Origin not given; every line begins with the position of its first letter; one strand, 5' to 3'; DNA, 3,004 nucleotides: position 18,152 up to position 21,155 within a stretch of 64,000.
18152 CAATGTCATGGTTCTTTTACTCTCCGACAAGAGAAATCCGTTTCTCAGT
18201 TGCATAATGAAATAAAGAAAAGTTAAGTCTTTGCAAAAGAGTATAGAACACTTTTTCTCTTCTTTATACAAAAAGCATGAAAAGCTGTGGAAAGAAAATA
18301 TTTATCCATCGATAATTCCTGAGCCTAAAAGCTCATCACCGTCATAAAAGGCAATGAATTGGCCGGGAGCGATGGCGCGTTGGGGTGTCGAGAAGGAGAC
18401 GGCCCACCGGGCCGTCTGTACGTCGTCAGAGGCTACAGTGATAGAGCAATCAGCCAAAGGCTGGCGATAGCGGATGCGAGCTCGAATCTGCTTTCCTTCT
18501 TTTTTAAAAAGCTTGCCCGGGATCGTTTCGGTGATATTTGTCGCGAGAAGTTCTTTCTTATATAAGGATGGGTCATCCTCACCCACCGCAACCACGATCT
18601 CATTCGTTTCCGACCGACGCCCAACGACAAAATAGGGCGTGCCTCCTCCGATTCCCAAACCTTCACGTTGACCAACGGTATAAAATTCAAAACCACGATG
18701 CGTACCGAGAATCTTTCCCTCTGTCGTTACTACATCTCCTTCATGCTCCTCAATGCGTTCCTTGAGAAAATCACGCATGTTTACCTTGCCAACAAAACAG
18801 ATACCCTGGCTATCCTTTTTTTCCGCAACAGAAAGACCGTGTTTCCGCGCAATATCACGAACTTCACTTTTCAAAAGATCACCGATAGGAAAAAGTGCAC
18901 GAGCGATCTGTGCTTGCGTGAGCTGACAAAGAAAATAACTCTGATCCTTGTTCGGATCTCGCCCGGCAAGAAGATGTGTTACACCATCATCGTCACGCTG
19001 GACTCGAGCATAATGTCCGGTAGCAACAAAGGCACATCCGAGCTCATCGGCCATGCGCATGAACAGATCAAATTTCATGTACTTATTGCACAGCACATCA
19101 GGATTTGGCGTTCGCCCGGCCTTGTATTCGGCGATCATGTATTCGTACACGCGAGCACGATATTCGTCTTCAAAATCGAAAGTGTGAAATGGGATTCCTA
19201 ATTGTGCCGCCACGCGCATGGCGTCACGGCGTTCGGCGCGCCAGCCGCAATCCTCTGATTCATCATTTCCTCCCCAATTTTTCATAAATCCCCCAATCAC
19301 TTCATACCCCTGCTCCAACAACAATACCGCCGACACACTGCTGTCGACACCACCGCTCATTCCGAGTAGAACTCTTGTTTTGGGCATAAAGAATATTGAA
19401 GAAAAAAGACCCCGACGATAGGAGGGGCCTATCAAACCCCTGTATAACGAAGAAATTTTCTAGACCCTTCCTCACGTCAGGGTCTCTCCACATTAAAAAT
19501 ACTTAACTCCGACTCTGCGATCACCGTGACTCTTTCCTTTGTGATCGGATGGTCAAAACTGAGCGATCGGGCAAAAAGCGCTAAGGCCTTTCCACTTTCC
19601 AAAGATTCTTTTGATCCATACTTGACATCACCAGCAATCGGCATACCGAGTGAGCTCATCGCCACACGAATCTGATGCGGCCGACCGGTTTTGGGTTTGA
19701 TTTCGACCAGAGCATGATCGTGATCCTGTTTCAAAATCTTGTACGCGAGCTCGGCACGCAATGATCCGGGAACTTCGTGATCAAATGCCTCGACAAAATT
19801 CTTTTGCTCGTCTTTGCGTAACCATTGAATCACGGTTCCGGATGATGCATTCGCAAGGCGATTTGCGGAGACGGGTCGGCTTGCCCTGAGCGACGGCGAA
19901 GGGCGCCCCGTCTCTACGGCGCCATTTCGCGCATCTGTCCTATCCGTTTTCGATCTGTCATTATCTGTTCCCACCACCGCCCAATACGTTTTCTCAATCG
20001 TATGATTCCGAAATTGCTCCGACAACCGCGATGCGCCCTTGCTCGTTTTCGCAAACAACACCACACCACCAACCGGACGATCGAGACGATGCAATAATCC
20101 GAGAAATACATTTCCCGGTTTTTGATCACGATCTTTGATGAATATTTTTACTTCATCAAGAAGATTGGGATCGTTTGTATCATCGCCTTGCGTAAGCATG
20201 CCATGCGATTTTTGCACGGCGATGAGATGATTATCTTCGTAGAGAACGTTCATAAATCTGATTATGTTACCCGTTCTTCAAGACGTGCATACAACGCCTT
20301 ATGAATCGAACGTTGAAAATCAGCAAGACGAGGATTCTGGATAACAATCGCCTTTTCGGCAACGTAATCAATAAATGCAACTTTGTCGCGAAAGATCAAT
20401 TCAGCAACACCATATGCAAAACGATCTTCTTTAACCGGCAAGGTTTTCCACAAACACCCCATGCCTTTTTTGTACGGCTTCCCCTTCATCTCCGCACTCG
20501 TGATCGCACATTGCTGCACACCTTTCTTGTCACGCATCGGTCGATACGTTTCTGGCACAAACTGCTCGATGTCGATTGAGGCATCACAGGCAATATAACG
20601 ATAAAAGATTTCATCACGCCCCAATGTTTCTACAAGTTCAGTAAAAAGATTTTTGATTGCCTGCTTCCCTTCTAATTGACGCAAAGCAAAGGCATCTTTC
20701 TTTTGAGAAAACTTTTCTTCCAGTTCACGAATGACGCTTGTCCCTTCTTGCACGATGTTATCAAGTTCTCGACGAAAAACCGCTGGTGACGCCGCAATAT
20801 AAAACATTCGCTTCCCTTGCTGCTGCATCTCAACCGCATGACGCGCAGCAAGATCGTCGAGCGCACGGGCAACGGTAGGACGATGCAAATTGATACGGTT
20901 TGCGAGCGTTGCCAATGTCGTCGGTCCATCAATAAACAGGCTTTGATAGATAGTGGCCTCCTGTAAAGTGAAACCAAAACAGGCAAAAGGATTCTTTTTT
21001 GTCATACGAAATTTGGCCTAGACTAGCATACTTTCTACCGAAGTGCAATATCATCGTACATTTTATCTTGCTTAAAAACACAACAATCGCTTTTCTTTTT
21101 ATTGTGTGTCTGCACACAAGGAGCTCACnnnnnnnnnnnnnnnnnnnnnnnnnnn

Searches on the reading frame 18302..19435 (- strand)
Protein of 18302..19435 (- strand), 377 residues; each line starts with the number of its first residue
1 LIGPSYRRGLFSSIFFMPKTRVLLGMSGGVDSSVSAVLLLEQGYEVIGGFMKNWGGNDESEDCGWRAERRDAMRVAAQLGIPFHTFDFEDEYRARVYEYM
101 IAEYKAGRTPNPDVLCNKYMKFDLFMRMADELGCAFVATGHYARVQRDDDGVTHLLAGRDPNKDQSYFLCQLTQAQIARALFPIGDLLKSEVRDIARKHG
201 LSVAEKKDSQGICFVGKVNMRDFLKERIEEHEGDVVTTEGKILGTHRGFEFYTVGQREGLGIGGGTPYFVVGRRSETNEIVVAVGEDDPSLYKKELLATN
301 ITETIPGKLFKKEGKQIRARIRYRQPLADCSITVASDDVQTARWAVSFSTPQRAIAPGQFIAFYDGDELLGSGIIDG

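Call 57: search_protein_families(library=pfam, proteins=[window:18302-19435:-], max_evalue=0.001)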
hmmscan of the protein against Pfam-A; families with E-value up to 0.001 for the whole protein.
window:18302-19435:- (377 aa): 5 families
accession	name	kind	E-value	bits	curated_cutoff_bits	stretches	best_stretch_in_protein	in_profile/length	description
PF03054.22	tRNA_Me_trans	-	3.8e-78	262.2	20.6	1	21-217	2-202/202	tRNA methyl transferase HUP domain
PF20259.3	tRNA_Me_trans_M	-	4.4e-20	71.4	27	1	221-283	1-65/66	tRNA methyl transferase PRC-barrel domain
PF20258.4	tRNA_Me_trans_C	-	2.8e-17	63.3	20.6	1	312-375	18-77/77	Aminomethyltransferase beta-barrel domain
PF02540.23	NAD_synthase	-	4.8e-07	29.6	21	1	20-96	19-89/242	NAD synthase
PF02568.20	ThiI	-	0.00029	21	20.5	1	21-91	5-75/197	Thiamine biosynthesis protein (ThiI)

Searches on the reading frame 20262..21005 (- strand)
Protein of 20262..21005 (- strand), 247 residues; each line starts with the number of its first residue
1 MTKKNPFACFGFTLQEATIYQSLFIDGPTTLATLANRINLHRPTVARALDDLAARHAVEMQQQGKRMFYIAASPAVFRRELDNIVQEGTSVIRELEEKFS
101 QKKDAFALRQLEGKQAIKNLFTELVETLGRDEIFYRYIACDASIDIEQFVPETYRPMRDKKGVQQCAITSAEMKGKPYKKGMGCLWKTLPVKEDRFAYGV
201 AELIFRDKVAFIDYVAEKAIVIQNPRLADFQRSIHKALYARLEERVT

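Call 57: search_protein_families(library=pfam, proteins=[window:20262-21005:-], max_evalue=0.001)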
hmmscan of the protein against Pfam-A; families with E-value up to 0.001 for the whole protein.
window:20262-21005:- (247 aa): 3 families
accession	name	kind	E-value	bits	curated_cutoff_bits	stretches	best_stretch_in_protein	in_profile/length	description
PF01978.25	TrmB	-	1.6e-09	37.9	25.6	1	9-74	3-67/68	Sugar-specific transcriptional regulator TrmB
PF13545.12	HTH_Crp_2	-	0.00012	22.4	27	1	25-66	19-58/70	Crp-like helix-turn-helix domain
PF25213.1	HVO_A0261_N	-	0.00045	20.5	35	1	26-63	22-59/86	HVO_A0261 N-terminal domain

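Call 63: search_protein_families(library=padloc, proteins=[window:20262-21005:-], max_evalue=1)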
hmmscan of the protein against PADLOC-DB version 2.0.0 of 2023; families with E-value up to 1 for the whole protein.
window:20262-21005:- (247 aa): 6 families
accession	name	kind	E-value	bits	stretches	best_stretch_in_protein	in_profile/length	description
PDLC04368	PDC-M05A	-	1.3e-05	23.1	1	30-103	31-104/201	-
PDLC01852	CARF3--CARF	-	1.6e-05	22.9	1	16-66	145-195/208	-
PDLC01438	Csa3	-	0.00048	18.2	1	18-119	152-248/305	"CAS-I,CAS-II,CAS-III,CAS-IV,CAS-V,CAS-VI; associated_signaling"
PDLC01857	CARF3--CARF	-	0.0023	15.6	1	25-68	140-183/201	-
PDLC01860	CARF3--CARF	-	0.0046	15.1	1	19-67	148-196/210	-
PDLC03963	SoFic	-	0.018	12.5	1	18-71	297-351/361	-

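Call 64: search_protein_families(library=phrogs, proteins=[window:20262-21005:-], max_evalue=1)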
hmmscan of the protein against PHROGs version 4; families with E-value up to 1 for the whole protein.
window:20262-21005:- (247 aa): 7 families
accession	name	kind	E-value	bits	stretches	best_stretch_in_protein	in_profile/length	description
phrog_5978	-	unknown function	0.06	13.4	1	15-71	298-354/364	-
phrog_2030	-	transcription regulation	0.063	14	1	28-71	29-75/202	transcriptional regulator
phrog_9665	-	transcription regulation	0.073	14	1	33-99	51-115/118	transcriptional regulator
phrog_30447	-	unknown function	0.091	12.5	1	16-54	18-56/448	-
phrog_27962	-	unknown function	0.19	12.7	1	19-61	107-149/166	-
phrog_678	-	DNA, RNA and nucleotide metabolism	0.24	11.9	1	30-82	87-137/346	replication initiation O-like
phrog_2440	-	transcription regulation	0.37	11.7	1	27-72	42-89/126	transcriptional regulator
